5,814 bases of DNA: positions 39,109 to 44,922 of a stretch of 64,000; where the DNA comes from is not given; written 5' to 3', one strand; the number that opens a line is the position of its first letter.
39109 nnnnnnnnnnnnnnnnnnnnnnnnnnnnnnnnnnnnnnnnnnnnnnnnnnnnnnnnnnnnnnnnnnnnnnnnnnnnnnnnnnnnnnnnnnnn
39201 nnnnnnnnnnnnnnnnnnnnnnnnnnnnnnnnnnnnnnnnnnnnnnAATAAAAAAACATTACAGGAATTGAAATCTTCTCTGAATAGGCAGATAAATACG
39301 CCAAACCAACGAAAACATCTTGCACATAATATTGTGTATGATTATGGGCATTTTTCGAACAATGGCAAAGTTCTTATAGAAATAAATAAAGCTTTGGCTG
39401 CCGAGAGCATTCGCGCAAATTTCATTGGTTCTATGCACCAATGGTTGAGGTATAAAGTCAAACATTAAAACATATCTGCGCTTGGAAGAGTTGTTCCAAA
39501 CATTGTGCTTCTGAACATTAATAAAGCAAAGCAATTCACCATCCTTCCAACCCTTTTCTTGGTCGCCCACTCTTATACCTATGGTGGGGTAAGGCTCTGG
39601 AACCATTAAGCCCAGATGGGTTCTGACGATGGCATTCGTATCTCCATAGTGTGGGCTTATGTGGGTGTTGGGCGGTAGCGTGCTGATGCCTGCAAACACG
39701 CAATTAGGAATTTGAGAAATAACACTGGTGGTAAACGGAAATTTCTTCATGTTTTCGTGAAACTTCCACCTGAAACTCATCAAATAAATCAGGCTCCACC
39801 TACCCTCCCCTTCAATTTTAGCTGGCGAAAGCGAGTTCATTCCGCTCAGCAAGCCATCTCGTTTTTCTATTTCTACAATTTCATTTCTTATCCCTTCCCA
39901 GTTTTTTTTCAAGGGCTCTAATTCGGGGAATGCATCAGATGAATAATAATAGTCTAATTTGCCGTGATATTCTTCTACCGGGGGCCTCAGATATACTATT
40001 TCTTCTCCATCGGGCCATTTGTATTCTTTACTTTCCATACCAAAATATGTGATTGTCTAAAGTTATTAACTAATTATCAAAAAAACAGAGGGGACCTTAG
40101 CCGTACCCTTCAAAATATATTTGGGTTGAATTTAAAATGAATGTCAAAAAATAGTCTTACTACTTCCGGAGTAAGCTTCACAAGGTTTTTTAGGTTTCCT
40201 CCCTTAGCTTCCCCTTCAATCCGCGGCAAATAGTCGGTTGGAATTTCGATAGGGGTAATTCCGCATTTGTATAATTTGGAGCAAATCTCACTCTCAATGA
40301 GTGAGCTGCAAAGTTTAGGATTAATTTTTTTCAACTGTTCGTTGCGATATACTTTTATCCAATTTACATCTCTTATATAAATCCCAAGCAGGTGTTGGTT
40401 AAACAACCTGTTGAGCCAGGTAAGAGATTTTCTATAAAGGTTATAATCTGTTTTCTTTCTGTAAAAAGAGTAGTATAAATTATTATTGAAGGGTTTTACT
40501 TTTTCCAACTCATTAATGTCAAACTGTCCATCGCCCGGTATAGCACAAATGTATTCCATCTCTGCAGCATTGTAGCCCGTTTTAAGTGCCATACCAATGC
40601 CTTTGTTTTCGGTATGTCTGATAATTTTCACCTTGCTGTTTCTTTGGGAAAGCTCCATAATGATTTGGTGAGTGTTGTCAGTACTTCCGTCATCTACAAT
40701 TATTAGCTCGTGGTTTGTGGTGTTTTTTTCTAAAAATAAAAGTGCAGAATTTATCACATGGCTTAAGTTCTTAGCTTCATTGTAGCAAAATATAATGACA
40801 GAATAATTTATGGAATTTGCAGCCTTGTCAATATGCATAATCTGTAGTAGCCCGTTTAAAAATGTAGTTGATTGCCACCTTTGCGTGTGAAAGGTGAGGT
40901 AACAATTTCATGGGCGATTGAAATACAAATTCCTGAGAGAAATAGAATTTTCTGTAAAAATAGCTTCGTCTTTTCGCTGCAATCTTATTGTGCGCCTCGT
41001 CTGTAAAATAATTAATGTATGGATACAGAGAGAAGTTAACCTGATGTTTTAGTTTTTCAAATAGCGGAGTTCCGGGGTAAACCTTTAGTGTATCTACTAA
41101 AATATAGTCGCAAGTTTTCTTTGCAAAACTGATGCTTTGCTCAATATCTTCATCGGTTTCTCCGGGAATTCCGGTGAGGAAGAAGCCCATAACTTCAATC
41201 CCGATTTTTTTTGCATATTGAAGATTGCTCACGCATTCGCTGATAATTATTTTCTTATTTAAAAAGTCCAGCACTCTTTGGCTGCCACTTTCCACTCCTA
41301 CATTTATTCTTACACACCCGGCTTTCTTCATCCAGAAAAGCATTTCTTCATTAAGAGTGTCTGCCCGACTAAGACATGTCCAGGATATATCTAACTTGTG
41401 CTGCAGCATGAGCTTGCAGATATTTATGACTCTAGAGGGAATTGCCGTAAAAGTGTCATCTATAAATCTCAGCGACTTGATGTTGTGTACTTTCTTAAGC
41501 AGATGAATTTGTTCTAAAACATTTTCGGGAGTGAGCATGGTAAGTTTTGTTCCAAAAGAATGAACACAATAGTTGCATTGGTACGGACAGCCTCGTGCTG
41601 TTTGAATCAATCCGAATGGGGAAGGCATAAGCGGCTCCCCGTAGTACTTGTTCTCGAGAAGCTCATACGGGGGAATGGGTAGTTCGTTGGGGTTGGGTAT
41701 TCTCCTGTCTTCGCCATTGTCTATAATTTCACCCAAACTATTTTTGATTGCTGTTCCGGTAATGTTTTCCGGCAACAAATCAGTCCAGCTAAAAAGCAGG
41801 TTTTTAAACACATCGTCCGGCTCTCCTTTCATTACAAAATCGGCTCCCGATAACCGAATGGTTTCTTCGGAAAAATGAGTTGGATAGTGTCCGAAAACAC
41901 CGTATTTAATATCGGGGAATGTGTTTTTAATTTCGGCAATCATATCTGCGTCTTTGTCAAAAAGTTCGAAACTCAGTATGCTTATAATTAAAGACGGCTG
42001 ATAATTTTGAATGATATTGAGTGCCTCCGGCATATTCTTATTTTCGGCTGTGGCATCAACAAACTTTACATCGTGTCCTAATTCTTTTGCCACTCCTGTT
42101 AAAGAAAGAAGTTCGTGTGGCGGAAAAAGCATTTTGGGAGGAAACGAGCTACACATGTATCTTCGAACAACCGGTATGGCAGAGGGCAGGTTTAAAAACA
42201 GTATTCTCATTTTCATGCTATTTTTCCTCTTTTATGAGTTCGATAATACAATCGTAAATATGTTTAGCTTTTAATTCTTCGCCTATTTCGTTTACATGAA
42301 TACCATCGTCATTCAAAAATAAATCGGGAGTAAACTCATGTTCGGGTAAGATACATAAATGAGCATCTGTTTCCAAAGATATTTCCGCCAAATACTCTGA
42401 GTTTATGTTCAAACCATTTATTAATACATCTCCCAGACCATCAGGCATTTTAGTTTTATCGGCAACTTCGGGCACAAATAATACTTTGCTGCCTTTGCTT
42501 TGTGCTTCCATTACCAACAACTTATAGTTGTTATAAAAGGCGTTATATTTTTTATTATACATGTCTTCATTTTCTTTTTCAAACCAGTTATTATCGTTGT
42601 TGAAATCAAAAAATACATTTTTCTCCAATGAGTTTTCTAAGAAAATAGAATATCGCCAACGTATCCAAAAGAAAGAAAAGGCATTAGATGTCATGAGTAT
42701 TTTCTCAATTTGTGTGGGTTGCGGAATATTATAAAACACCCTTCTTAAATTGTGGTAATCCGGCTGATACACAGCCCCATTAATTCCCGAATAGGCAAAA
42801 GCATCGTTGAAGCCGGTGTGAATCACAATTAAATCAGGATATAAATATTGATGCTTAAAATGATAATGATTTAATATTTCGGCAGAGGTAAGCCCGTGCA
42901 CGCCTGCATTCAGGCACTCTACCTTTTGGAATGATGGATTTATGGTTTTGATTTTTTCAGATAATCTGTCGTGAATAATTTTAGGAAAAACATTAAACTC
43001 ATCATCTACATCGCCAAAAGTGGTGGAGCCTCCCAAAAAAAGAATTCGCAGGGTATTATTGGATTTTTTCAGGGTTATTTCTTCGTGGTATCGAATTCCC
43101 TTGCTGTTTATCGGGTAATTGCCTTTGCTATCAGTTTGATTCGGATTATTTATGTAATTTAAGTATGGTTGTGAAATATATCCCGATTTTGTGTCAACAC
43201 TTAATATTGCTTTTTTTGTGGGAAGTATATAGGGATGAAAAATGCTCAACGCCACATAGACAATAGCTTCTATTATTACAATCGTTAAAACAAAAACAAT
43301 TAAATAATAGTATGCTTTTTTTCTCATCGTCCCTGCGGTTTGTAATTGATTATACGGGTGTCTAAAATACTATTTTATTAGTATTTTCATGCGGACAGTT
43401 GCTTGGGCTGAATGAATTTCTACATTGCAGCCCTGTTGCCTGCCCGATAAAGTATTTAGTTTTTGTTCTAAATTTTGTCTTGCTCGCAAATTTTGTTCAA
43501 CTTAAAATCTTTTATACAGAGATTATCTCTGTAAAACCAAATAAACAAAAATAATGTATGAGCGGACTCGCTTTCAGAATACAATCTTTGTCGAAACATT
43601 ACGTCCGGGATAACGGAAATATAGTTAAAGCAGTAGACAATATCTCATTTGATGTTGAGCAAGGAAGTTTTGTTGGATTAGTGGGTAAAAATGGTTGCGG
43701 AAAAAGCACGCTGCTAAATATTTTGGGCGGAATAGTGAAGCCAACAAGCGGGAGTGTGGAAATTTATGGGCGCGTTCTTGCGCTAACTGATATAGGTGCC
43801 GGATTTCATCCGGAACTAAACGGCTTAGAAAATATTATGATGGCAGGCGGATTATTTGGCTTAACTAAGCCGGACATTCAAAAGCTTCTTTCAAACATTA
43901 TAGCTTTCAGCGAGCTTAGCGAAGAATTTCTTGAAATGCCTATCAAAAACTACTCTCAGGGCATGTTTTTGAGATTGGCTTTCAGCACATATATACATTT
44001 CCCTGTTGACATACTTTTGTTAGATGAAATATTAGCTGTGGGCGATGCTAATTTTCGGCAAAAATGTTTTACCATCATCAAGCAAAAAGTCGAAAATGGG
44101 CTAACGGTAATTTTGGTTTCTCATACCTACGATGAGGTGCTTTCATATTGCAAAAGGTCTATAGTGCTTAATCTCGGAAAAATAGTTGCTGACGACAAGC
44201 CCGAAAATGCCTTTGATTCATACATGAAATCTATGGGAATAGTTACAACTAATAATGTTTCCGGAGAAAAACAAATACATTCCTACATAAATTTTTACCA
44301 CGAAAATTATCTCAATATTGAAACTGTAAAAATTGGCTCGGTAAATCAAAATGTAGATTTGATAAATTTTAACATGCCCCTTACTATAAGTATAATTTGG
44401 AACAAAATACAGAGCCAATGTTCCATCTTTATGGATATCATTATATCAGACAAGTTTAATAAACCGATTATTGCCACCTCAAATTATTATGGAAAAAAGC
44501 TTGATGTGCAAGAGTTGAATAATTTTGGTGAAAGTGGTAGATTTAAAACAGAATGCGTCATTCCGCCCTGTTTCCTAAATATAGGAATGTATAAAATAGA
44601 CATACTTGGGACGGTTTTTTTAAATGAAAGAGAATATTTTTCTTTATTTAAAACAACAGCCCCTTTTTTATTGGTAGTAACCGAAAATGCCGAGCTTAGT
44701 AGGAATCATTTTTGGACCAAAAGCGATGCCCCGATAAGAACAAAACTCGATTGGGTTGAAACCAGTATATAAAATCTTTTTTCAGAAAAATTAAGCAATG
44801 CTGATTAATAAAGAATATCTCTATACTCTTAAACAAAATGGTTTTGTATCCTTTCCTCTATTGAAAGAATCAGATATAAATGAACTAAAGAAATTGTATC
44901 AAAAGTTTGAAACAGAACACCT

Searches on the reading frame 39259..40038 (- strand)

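Call 8: search_protein_families(library=pfam, proteins=[window:39259-40038:-], max_evalue=0.001)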
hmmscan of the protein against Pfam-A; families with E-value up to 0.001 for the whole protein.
window:39259-40038:- (259 aa): 1 family
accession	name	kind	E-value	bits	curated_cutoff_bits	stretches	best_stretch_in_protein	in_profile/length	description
PF05118.21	Asp_Arg_Hydrox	-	1.1e-35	123.3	22.6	1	45-196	2-155/157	Aspartyl/Asparaginyl beta-hydroxylase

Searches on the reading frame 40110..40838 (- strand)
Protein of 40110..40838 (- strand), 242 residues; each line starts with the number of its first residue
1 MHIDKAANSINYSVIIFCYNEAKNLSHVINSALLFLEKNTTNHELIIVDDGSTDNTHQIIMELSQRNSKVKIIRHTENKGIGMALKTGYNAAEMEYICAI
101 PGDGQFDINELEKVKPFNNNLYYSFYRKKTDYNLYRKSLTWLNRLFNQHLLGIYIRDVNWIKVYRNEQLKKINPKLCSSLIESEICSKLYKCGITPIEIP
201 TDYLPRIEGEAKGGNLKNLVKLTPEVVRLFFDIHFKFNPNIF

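Call 8: search_protein_families(library=pfam, proteins=[window:40110-40838:-], max_evalue=0.001)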
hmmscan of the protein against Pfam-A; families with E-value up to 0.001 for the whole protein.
window:40110-40838:- (242 aa): 2 families
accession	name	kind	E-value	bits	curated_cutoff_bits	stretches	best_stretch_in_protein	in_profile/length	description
PF00535.33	Glycos_transf_2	-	1.2e-24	87.5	23.3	1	13-143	1-134/168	Glycosyl transferase family 2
PF10111.15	Glyco_tranf_2_2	-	5.8e-06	26.4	27.3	1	13-114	1-102/276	Glycosyltransferase like family 2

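Call 32: search_protein_families(library=ncbifam, proteins=[window:40110-40838:-], max_evalue=0.00001)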
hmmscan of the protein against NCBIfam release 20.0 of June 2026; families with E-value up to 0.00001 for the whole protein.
window:40110-40838:- (242 aa): 14 families
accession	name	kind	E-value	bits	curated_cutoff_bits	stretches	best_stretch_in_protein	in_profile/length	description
TIGR03937.1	PgaC_IcaA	equivalog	2.6e-20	72.8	422.3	1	11-109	46-141/407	poly-beta-1,6-N-acetyl-D-glucosamine synthase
NF047683.1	TeichurnBiosyTuaG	equivalog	2.2e-15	57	400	1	12-144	8-135/252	teichuronic acid biosynthesis protein TuaG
NF007482.0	PRK10073.1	equivalog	2.8e-15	56.2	423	1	10-101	6-93/334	glycosyltransferase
NF053739.1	GlytfEpsEBac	equivalog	2.6e-12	46.3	450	1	13-118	4-107/265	glycosyltransferase EpsE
NF047588.1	GlcsyltransPgfSStrep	equivalog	2.6e-11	43.3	500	1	12-106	3-98/308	glycosyltransferase PgfS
NF041875.1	EPS_EpsD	equivalog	1.7e-10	40.8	370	1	13-104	2-90/325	exopolysaccharide biosynthesis glycosyltransferase EpsD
NF007986.1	PRK10714.1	equivalog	3.3e-10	39.5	529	1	11-138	7-137/316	undecaprenyl-phosphate 4-deoxy-4-formamido-L-arabinose transferase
NF038302.1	EPS_HpsE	equivalog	6.4e-10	38.5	300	1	10-105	1-98/307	hormogonium polysaccharide biosynthesis glycosyltransferase HpsE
TIGR04283.1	glyco_like_mftF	equivalog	1.7e-09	37.6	182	1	13-118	2-97/221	TIGR04283 family arsenosugar biosynthesis glycosyltransferase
TIGR04182.1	glyco_TIGR04182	equivalog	7.5e-09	35.4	325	1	13-219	3-207/293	S-layer glycoprotein N-glycosyltransferase AglJ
TIGR03965.1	mycofact_glyco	equivalog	1.6e-08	33.8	280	1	12-97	76-158/467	mycofactocin biosynthesis glycosyltransferase MftF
NF058614.1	PPMAGASynPpgS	equivalog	1.8e-08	34.1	370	1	14-109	4-92/226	polyprenyl-phospho-N-acetylgalactosaminyl synthase PpgS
NF050050.1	ProtGlycPglI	equivalog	3.7e-08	33.1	500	1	12-104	4-94/306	GalNAc(5)-diNAcBac-PP-undecaprenol beta-1,3-glucosyltransferase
TIGR03111.1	glyc2_xrt_Gpos1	hypoth_equivalog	7.3e-07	28.3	363.95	1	12-120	51-159/439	TIGR03111 family XrtG-associated glycosyltransferase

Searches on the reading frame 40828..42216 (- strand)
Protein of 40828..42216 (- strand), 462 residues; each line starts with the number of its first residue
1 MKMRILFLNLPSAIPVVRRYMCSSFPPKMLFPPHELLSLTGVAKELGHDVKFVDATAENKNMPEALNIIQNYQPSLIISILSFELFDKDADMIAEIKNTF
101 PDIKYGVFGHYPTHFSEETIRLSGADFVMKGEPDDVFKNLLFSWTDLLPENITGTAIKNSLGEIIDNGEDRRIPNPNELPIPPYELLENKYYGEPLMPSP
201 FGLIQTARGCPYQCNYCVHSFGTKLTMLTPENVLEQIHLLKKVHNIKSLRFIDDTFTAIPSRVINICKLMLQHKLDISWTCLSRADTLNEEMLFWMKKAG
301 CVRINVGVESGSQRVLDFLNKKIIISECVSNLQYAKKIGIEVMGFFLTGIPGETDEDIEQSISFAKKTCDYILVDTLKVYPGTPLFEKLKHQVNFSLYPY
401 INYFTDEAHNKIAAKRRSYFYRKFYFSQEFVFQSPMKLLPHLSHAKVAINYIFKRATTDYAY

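Call 9: search_protein_families(library=pfam, proteins=[window:40828-42216:-], max_evalue=0.001)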
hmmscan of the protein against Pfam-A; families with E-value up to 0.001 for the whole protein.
window:40828-42216:- (462 aa): 2 families
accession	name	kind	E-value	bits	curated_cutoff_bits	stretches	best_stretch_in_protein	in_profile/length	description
PF04055.27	Radical_SAM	-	2.6e-25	90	29.5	1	205-364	2-165/166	Radical SAM superfamily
PF02310.24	B12-binding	-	9.8e-07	29.1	32.1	1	32-140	13-120/121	B12 binding domain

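Call 32: search_protein_families(library=ncbifam, proteins=[window:40828-42216:-], max_evalue=0.00001)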
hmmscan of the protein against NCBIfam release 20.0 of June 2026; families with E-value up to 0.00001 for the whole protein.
window:40828-42216:- (462 aa): 25 families
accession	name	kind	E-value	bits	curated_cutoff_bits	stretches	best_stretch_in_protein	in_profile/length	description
TIGR03471.1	HpnJ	equivalog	5.5e-50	170.6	577.6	1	48-438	45-446/472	hopanoid biosynthesis associated radical SAM protein HpnJ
TIGR04479.1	bcpD_PhpK_rSAM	subfamily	3.7e-35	121.3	600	1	202-368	242-409/504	PhpK family radical SAM P-methyltransferase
TIGR02026.1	BchE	equivalog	7.1e-34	117.5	481.35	1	30-406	19-404/497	magnesium-protoporphyrin IX monomethyl ester anaerobic oxidative cyclase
NF050148.1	rSAM_ApyD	equivalog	6.1e-30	104.2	750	1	97-402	98-408/645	RiPP biosynthesis radical SAM protein ApyD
TIGR04072.2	rSAM_ladder_B12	equivalog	6.7e-28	97.5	360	1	180-388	162-371/443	lipid biosynthesis B12-binding/radical SAM protein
TIGR04385.1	B12_rSAM_cofa1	equivalog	5.7e-25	88.4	450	1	48-368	36-364/438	B12 lower ligand biosynthesis radical SAM protein BzaD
NF033070.1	rSAM_AprD4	equivalog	3.2e-24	85.6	500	1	29-385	38-386/456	AprD4 family radical SAM diol-dehydratase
NF038361.1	rSAM_Sden_1168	equivalog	5.9e-23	81.2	575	1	125-388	199-472/560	Sden_1168 family B12-binding radical SAM P-methyltransferase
TIGR04014.1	B12_SAM_MJ_0865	equivalog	1.1e-20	73.8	360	1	39-388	17-357/434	methyl-coenzyme M reductase glutamine C-methyltransferase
TIGR04013.1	B12_SAM_MJ_1487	hypoth_equivalog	1.2e-19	70.5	251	2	301-394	266-362/382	TIGR04013 family B12-binding domain/radical SAM domain-containing protein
NF040542.1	rSAM_RCCLKC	equivalog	5.4e-19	68.6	450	1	33-388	13-376/423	arsinothricin biosynthesis radical SAM protein ArsL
TIGR03975.1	rSAM_ocin_1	subfamily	8.6e-18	64.1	281.85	1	123-363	180-425/606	RiPP maturation radical SAM C-methyltransferase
TIGR04367.1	HpnR_B12_rSAM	equivalog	6.2e-17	61.3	650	1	35-395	24-379/490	hopanoid C-3 methylase HpnR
TIGR04295.1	B12_rSAM_oligo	hypoth_equivalog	4.6e-15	55.2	400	1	35-336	27-331/422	TIGR04295 family B12-binding domain-containing radical SAM protein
NF045585.1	rSAM_slr0320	equivalog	5.1e-13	48.4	775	1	204-367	238-408/511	photosystem II high light acclimation radical SAM protein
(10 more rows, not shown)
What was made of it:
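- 40828..42216 (-): B12-binding radical SAM enzyme. calls 9, 32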

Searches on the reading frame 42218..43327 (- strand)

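Call 9: search_protein_families(library=pfam, proteins=[window:42218-43327:-], max_evalue=0.001)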
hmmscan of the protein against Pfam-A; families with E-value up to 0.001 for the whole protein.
window:42218-43327:- (369 aa): 1 family
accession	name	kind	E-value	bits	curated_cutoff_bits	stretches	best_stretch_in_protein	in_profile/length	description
PF13472.12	Lipase_GDSL_2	-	6.7e-07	30.4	32.9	1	97-351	1-177/178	GDSL-like Lipase/Acylhydrolase family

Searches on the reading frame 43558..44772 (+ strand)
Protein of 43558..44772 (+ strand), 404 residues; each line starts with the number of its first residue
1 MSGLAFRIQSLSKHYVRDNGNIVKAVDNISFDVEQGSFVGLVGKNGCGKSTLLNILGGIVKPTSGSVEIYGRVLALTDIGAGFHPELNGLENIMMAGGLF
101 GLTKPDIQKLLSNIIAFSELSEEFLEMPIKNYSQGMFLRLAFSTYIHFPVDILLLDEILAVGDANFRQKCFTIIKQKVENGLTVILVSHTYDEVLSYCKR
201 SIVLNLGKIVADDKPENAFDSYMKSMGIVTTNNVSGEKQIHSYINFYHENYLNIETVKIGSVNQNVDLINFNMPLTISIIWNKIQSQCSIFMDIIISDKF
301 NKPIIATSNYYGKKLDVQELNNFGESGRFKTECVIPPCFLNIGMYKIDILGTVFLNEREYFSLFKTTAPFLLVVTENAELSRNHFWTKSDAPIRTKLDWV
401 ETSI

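Call 9: search_protein_families(library=pfam, proteins=[window:43558-44772:+], max_evalue=0.001)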
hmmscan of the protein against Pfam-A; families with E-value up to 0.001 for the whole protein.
window:43558-44772:+ (404 aa): 2 families
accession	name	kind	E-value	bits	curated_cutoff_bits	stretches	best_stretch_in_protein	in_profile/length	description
PF00005.33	ABC_tran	-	3.5e-17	63.7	25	1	27-158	2-135/137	ABC transporter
PF02463.25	SMC_N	-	0.00038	20.4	40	0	36-54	24-42/220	RecF/RecN/SMC N terminal domain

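Call 32: search_protein_families(library=ncbifam, proteins=[window:43558-44772:+], max_evalue=0.00001)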
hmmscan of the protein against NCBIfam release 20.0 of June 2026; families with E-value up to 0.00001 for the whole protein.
window:43558-44772:+ (404 aa): 173 families (the best 25 are shown)
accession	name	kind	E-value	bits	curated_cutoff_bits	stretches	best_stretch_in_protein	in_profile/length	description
NF010065.0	PRK13545.1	equivalog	6.4e-48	163.7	538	1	15-222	29-234/549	teichoic acids export protein ATP-binding subunit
NF050108.1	galactan_ABC_ATP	equivalog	5e-46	156.9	400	1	19-223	38-241/244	galactan export ABC transporter ATP-binding subunit Wzt/RfbE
NF010066.0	PRK13546.1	equivalog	1.5e-42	145.8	320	1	21-220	35-232/264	teichoic acids export ABC transporter ATP-binding subunit TagH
TIGR04521.1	ECF_ATPase_2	equivalog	1.3e-34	119.5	330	2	91-235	104-251/279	energy-coupling factor transporter ATPase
TIGR01188.1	drrA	subfamily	1.3e-32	113.3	312.45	1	23-226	6-219/302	daunorubicin resistance ABC transporter, ATP-binding protein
NF010170.0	PRK13651.1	equivalog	9.5e-28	97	432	2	92-271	126-298/308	cobalt transporter ATP-binding subunit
TIGR04520.1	ECF_ATPase_1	equivalog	3.8e-26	92.1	315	2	8-72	3-64/269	energy-coupling factor transporter ATPase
TIGR03522.1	GldA_ABC_ATP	equivalog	3.6e-25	89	402.6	1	6-234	3-236/301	gliding motility-associated ABC transporter ATP-binding subunit GldA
NF010158.0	PRK13637.1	equivalog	2.2e-24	86.1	390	1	6-228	3-244/287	energy-coupling factor transporter ATPase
NF010155.0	PRK13634.1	equivalog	3.8e-23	82.2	413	2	98-247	112-264/290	energy-coupling factor ABC transporter ATP-binding protein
NF010156.0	PRK13635.1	equivalog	4e-23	82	392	2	7-75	7-72/279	energy-coupling factor ABC transporter ATP-binding protein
NF010060.0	PRK13537.1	equivalog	6.9e-23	81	521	1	23-221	28-236/314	nodulation factor ABC transporter ATP-binding protein NodI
NF040933.2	ABC_arch_GlcV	equivalog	6.6e-22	77.9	450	1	7-224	4-235/357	glucose ABC transporter ATP-binding protein GlcV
NF010068.0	PRK13548.1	equivalog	8.8e-22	77.4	261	2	24-75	19-70/261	heme ABC transporter ATP-binding protein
NF008442.0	PRK11288.1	equivalog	1.1e-21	76.7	689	2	23-80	20-77/504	L-arabinose ABC transporter ATP-binding protein AraG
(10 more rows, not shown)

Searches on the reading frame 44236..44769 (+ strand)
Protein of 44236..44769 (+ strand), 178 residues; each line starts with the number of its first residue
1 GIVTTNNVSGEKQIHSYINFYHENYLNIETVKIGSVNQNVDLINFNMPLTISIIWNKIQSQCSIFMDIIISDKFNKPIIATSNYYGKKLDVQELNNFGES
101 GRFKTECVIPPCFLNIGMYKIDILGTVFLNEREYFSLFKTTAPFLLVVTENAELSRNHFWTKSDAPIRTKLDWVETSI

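Call 60: search_solved_structures(query=window:44236-44769:+, max_evalue=10)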
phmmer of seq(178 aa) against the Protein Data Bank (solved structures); distinct sequences matched with E-value up to 10: 1.
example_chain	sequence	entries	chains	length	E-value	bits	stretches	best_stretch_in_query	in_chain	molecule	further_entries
2kae_A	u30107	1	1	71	0.11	15.5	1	46-96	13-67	GATA-type transcription factor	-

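Call 61: search_protein_families(library=pfam, proteins=[window:44236-44769:+], max_evalue=10)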
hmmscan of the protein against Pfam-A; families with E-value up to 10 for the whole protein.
seq(178 aa): 0 families
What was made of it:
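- On Wzm/Wzt polysaccharide ABC exporter: The 170-aa C-terminal extension has no Pfam or PDB sequence match (calls 60, 61).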
